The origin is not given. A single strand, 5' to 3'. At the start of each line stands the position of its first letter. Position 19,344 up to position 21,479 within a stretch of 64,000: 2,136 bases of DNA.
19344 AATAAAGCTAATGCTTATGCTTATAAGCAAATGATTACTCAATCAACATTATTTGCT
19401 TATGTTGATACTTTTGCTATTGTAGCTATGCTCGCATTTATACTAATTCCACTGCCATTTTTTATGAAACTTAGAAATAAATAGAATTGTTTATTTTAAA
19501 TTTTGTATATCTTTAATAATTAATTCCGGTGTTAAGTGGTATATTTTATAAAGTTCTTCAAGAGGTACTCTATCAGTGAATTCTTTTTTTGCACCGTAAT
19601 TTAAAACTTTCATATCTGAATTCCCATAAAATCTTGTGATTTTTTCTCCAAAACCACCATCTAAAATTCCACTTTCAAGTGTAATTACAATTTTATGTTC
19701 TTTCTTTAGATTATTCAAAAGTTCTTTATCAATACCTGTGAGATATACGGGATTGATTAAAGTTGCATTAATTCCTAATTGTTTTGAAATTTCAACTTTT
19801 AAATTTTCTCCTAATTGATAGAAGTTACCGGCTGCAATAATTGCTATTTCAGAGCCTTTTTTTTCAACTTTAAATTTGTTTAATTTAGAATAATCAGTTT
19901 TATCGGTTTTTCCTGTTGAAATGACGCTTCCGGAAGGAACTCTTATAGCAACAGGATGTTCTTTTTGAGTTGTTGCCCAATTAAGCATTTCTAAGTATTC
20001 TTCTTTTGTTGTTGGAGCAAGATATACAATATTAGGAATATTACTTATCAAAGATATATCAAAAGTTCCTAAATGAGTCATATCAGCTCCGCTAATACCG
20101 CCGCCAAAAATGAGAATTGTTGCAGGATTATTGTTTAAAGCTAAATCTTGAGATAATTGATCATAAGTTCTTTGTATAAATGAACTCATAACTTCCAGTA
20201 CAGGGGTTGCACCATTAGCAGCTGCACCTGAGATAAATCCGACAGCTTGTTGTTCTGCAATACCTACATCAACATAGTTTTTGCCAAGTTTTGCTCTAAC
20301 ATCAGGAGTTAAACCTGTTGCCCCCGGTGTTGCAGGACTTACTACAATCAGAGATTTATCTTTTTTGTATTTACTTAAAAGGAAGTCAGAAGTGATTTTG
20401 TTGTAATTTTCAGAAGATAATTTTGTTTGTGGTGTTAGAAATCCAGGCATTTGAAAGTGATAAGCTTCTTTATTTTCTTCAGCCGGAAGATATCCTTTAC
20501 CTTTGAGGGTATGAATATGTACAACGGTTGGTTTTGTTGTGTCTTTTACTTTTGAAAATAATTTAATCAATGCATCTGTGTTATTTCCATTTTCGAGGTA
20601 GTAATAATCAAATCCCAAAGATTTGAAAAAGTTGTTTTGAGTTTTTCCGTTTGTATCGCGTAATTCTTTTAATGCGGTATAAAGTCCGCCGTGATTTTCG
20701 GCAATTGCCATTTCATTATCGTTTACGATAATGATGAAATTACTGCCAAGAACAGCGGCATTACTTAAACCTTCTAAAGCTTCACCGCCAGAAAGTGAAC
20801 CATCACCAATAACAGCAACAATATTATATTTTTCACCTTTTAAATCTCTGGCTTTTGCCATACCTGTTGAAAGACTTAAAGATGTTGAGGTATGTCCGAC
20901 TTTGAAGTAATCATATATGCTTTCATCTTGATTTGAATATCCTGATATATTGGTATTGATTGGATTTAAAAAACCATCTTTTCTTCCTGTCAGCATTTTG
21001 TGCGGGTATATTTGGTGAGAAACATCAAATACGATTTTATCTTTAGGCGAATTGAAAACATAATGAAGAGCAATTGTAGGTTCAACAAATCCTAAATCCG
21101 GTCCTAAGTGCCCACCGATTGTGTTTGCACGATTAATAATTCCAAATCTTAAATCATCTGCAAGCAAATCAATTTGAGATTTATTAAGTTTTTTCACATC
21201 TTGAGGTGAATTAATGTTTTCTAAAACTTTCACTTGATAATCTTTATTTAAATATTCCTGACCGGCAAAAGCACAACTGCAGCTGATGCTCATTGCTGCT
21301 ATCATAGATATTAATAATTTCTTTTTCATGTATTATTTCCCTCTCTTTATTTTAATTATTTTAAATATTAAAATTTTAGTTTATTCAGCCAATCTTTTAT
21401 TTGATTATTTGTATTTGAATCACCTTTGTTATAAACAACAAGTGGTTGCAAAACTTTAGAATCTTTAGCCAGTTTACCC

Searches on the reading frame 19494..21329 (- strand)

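Call 68: search_protein_families(library=pfam, proteins=[window:19494-21329:-], max_evalue=0.00001)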
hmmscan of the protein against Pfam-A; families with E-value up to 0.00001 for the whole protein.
window:19494-21329:- (612 aa): 3 families
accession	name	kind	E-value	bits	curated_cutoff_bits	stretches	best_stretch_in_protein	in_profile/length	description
PF13292.11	DXP_synthase_N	-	3.7e-79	266.3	21.2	1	36-227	1-193/274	1-deoxy-D-xylulose-5-phosphate synthase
PF02779.29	Transket_pyr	-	5.8e-21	75.3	27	1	311-466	7-169/174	Transketolase, pyrimidine binding domain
PF02780.25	Transketolase_C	-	2.8e-12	47.1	25.9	1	485-603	2-123/124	Transketolase, C-terminal domain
